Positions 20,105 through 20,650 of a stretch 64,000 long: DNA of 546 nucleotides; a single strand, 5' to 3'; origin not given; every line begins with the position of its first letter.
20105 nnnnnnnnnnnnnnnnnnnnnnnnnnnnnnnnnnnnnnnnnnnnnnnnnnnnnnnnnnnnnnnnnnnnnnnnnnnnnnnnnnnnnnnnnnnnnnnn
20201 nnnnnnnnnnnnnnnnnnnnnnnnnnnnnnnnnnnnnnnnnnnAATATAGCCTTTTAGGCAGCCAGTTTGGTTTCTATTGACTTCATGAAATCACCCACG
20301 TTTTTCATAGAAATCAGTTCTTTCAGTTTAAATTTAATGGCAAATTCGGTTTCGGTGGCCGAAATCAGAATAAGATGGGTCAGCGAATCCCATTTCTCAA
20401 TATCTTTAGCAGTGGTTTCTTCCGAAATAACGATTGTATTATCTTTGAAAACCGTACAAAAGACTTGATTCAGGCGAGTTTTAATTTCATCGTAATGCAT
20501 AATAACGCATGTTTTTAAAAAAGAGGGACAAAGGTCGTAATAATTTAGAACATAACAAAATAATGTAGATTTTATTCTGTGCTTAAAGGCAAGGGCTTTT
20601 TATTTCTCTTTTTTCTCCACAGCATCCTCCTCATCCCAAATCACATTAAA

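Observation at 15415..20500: ACP - SGNH - SGNH/LysM - MBOAT operon: a Dlt/Pat hybrid envelope-acylation cassette with no visible loader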

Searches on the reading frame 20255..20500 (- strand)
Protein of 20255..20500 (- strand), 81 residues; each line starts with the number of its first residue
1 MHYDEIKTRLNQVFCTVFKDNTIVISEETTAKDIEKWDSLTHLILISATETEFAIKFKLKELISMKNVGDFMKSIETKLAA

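Call 3: search_protein_families(library=pfam, proteins=[window:20255-20500:-], max_evalue=0.01)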
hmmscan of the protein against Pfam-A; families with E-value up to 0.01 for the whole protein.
window:20255-20500:- (81 aa): 0 families

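Call 4: search_protein_families(library=ncbifam, proteins=[window:20255-20500:-], max_evalue=0.01)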
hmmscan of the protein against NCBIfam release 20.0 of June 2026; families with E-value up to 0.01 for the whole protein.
window:20255-20500:- (81 aa): 2 families
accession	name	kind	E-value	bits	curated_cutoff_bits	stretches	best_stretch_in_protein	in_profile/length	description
NF002148.0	PRK00982.1-2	subfamily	0.00075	19.3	71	1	20-78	20-77/79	acyl carrier protein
TIGR00517.1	acyl_carrier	equivalog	0.0053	16.6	70.45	1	19-77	18-75/77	acyl carrier protein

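Call 7: find_homologous_proteins(query=window:20255-20500:-, max_evalue=0.001)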
Query window:20255-20500:- (81 aa): 182 proteins with E <= 0.001 among 183 candidates; the best 120 are listed.
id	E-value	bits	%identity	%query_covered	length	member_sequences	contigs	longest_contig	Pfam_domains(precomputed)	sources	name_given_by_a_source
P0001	3.8e-41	156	94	99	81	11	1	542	-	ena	-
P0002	5.2e-41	155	93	100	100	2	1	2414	-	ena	-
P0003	3.0e-40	153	93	99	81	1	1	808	-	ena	-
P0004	3.4e-36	140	84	100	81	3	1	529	-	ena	-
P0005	7.8e-36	139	83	100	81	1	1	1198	-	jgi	jgi:acyl carrier protein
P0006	9.2e-36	139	83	100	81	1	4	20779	-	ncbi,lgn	-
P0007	9.4e-36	139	83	100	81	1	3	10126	-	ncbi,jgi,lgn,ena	ncbi:MAG: acyl carrier protein [Bacteroidota bacterium]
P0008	1.9e-35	138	81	100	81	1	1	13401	-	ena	-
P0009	2.1e-35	137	83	100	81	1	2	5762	-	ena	-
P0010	2.1e-35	137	81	100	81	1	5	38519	-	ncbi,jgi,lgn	jgi:acyl carrier protein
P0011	3.1e-35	137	81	100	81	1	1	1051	-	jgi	jgi:acyl carrier protein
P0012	3.4e-35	137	81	100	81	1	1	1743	-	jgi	jgi:acyl carrier protein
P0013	3.4e-35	137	81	100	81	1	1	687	-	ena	-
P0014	3.9e-35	137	81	100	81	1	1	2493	-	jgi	jgi:acyl carrier protein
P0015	4.8e-35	136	80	100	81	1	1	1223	-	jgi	jgi:acyl carrier protein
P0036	2.0e-27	112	71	96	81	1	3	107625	-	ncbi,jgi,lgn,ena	ncbi:MAG: acyl carrier protein [Bacteroidota bacterium]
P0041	3.2e-26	108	69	96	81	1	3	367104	-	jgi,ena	jgi:acyl carrier protein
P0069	9.1e-21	91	60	96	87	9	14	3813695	-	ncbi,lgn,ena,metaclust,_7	metaclust:\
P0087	1.2e-19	88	55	96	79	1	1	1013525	-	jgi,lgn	jgi:acyl carrier protein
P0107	3.5e-17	80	55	93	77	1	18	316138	-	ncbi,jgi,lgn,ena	jgi:acyl carrier protein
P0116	9.3e-17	78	48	95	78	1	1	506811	PF00550.32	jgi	jgi:acyl carrier protein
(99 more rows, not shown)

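Call 9: find_encoding_contigs(protein=P0069, flank=10000, max_places=3)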
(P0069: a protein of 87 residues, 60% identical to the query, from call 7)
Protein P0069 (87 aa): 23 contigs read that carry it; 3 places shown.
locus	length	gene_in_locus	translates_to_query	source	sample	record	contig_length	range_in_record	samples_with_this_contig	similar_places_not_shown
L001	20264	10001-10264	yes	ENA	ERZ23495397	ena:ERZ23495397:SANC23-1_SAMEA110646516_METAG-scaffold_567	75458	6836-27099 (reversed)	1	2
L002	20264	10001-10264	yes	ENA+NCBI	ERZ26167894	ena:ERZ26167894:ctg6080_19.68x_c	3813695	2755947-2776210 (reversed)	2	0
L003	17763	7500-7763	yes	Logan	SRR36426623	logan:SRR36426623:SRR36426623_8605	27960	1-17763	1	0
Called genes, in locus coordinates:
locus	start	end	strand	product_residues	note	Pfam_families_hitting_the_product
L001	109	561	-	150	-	-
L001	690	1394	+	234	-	PF00912:Transgly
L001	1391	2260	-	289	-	PF00483:NTP_transferase, PF12804:NTP_transf_3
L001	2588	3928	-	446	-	PF02646:RmuC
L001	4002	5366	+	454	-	PF09587:PGA_cap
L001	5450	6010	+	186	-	PF01765:RRF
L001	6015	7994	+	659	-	PF05359:DUF748 (weak), PF00912:Transgly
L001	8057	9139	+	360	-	PF14391:DUF4421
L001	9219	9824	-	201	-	PF00300:His_Phos_1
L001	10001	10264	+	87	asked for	-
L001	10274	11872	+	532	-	PF13472:Lipase_GDSL_2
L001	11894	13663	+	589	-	PF00657:Lipase_GDSL, PF13472:Lipase_GDSL_2, PF01476:LysM, PF23473:LysM3_LYK4_5 (faint), PF01476:LysM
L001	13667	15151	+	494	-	PF03062:MBOAT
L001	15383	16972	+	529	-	PF01293:PEPCK_ATP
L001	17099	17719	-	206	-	-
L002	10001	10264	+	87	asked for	-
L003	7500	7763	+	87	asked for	-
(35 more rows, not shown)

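Call 10: find_encoding_contigs(protein=P0116, flank=10000, max_places=2)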
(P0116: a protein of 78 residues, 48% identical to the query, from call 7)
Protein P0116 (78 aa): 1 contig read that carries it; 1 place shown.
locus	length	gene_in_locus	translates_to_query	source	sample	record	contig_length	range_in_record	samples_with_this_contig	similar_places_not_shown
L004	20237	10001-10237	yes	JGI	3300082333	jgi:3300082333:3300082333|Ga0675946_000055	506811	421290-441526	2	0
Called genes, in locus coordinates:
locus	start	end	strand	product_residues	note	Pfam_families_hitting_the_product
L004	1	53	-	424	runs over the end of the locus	PF08442:ATP-grasp_2, PF13549:ATP-grasp_5 (faint), PF24948:Citrate_synth_N, PF00549:Ligase_CoA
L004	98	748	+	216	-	PF02463:SMC_N (faint), PF00005:ABC_tran, PF13304:AAA_21 (faint)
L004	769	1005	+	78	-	PF09360:zf-CDGSH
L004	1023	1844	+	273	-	-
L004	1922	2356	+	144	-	-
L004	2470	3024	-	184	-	-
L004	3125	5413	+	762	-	PF00912:Transgly, PF00905:Transpeptidase, PF06832:BiPBP_C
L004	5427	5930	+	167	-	-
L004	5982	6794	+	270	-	PF19576:Acyltransf_2, PF01553:Acyltransferase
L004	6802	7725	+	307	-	PF13444:Acetyltransf_5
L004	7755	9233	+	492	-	PF00501:AMP-binding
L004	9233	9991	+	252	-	PF00583:Acetyltransf_1, PF13673:Acetyltransf_10, PF13508:Acetyltransf_7, PF08445:FR47 (weak)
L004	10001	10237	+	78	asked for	PF00550:PP-binding (weak)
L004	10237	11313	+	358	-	-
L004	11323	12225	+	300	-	-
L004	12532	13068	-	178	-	-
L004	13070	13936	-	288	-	-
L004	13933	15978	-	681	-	PF01435:Peptidase_M48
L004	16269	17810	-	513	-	PF12072:RNase_Y_N, PF08668:HDOD (faint), PF01966:HD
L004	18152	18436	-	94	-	PF05164:ZapA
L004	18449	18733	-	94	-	-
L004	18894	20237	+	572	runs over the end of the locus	PF01551:Peptidase_M23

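Call 15: search_solved_structures(query=window:20255-20500:-, max_evalue=1, show_alignments=2)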
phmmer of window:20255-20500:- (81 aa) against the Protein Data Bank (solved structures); distinct sequences matched with E-value up to 1: 12.
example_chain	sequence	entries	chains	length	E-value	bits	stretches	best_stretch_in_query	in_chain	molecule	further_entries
2lml_A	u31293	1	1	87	3.1e-16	62.4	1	10-80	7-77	Putative acyl carrier protein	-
2lol_A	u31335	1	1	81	0.059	17.2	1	12-77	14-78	Acyl carrier protein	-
6lvt_A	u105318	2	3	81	0.063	17.1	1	21-79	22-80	Acyl carrier protein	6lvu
8jfg_G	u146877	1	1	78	0.1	16.5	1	24-78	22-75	Acyl carrier protein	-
8jfn_B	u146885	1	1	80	0.11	16.4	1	24-78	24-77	Acyl carrier protein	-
8jfi_G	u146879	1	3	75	0.11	16.4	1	24-78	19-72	Acyl carrier protein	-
8jfh_E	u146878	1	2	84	0.11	16.4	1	24-78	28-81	Acyl carrier protein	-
4zjb_G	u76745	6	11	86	0.12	16.3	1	24-78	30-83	Acyl carrier protein | Acyl carrier protein,Acyl carrier protein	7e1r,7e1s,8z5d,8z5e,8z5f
5h9g_A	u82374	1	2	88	0.13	16.2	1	24-78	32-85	Acyl carrier protein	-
5h9h_A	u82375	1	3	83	0.41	14.6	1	25-78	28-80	Acyl carrier protein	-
1vku_A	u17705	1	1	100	0.46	14.4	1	23-79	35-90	acyl carrier protein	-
2cgq_A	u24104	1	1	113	0.92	13.5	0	21-75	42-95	ACYL CARRIER PROTEIN ACPA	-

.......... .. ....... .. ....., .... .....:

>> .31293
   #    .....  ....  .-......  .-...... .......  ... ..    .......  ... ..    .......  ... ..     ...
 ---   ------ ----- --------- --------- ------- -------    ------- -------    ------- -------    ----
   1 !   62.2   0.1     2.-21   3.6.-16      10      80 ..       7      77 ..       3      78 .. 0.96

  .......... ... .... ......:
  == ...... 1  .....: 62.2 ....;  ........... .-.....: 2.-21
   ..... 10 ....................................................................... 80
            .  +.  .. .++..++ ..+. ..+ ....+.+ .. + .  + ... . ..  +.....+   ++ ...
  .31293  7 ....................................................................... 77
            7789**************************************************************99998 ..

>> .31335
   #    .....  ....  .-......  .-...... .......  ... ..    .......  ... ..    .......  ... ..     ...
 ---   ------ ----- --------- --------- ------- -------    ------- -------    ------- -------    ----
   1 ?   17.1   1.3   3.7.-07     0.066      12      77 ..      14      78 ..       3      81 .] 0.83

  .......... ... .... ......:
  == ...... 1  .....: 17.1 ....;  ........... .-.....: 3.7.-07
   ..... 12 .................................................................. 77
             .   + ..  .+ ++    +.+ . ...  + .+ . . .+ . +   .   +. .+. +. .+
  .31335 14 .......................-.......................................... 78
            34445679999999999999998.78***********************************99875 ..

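Call 16: find_encoding_contigs(protein=P0041, flank=10000, max_places=1)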
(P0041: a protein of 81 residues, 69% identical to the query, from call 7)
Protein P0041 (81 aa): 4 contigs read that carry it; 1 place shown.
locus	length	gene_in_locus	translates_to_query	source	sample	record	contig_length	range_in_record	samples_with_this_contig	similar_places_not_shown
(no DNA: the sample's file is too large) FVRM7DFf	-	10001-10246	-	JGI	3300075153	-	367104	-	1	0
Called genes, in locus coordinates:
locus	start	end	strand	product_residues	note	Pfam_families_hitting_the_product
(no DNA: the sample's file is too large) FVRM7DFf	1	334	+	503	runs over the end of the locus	-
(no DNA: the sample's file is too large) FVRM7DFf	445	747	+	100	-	PF12728:HTH_17 (weak)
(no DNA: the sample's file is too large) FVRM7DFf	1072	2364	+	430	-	-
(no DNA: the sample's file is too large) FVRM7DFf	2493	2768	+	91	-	-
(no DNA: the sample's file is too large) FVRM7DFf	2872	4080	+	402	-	PF02463:SMC_N, PF13476:AAA_23, PF13304:AAA_21, PF13175:AAA_15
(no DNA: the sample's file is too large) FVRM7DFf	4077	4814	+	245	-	-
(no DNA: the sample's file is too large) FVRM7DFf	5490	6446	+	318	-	-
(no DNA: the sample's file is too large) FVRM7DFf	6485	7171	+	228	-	PF00226:DnaJ, PF10601:zf-LITAF-like (faint), PF09788:Tmemb_55A (faint), PF09723:Zn_ribbon_8 (faint)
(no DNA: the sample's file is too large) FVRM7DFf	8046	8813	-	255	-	-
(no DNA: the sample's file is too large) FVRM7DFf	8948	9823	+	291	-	PF03976:PPK2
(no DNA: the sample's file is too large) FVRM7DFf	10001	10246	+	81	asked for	-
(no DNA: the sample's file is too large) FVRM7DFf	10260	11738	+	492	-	PF13472:Lipase_GDSL_2 (weak)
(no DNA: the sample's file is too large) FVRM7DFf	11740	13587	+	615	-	PF00657:Lipase_GDSL, PF13472:Lipase_GDSL_2, PF01476:LysM, PF23473:LysM3_LYK4_5 (faint), PF01476:LysM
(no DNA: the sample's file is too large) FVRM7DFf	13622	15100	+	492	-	PF03062:MBOAT, PF13813:MBOAT_2 (weak)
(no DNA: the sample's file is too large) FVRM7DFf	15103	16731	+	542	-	PF00501:AMP-binding, PF13193:AMP-binding_C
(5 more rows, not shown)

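Call 17: find_encoding_contigs(protein=P0087, flank=10000, max_places=1)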
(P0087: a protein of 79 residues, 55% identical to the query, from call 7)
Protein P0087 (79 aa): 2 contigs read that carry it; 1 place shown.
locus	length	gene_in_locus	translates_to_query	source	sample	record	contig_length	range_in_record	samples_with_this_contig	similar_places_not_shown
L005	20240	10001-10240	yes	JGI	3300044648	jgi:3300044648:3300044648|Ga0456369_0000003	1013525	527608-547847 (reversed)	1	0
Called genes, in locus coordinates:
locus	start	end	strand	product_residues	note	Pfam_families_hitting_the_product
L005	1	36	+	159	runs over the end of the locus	-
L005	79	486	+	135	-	-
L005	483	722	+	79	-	-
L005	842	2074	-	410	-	PF00202:Aminotran_3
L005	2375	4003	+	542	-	PF01039:Carboxyl_trans, PF03255:ACCA, PF06833:MdcE (weak)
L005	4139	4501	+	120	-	PF08980:DUF1883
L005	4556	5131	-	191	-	-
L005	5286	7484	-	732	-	PF09113:N-glycanase_C, PF18962:Por_Secre_tail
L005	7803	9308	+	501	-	PF00501:AMP-binding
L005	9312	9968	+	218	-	PF13508:Acetyltransf_7 (weak)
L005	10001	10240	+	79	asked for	-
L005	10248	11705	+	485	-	-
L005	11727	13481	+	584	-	PF00657:Lipase_GDSL (weak), PF13472:Lipase_GDSL_2, PF01476:LysM, PF23473:LysM3_LYK4_5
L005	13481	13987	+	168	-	PF13302:Acetyltransf_3 (weak), PF13420:Acetyltransf_4, PF13673:Acetyltransf_10 (weak), PF00583:Acetyltransf_1, PF13508:Acetyltransf_7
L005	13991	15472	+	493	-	PF03062:MBOAT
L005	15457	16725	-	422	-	PF00994:MoCF_biosynth, PF18146:CinA_KH, PF02464:CinA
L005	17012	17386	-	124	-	-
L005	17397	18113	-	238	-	PF01148:CTP_transf_1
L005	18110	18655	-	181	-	PF01066:CDP-OH_P_transf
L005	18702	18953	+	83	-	-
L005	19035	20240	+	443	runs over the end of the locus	PF00368:HMG-CoA_red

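Call 18: find_encoding_contigs(protein=P0107, flank=10000, max_places=2)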
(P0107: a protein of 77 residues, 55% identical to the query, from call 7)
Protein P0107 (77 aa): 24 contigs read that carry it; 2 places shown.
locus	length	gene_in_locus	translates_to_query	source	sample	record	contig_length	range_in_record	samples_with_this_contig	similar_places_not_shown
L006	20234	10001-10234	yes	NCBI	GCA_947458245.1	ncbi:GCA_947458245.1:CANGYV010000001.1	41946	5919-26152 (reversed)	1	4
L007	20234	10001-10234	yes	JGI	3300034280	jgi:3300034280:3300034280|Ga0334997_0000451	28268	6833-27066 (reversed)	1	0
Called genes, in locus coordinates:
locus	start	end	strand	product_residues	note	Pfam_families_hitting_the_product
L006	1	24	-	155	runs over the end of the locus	PF12869:tRNA_anti-like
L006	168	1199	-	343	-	PF00154:RecA_N, PF08423:Rad51, PF06745:ATPase, PF27531:MT3502_N (weak), PF21096:RecA_C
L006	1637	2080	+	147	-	PF00072:Response_reg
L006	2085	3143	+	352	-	-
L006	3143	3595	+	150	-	-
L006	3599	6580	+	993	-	PF00672:HAMP, PF08447:PAS_3, PF00989:PAS, PF08448:PAS_4, PF13426:PAS_9, PF00989:PAS, PF08448:PAS_4, PF13426:PAS_9, +4 more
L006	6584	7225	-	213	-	-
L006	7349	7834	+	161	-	PF01832:Glucosaminidase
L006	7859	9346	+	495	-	PF00501:AMP-binding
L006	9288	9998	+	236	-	PF00583:Acetyltransf_1, PF13508:Acetyltransf_7 (faint)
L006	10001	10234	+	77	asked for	-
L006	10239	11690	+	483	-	-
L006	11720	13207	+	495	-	PF03062:MBOAT, PF13813:MBOAT_2 (weak)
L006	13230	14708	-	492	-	PF00309:Sigma54_AID, PF04963:Sigma54_CBD, PF04552:Sigma54_DBD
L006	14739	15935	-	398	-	PF00155:Aminotran_1_2 (weak), PF01053:Cys_Met_Meta_PP (weak), PF01212:Beta_elim_lyase, PF01041:DegT_DnrJ_EryC1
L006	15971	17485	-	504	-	PF02638:GHL10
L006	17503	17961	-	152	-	PF01047:MarR, PF12802:MarR_2, PF13463:HTH_27 (weak)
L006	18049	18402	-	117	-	PF20409:SnoaL_5, PF07366:SnoaL (faint), PF12680:SnoaL_2 (weak)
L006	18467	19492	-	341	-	PF04055:Radical_SAM, PF13186:SPASM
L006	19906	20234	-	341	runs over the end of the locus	PF01594:AI-2E_transport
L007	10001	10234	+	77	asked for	-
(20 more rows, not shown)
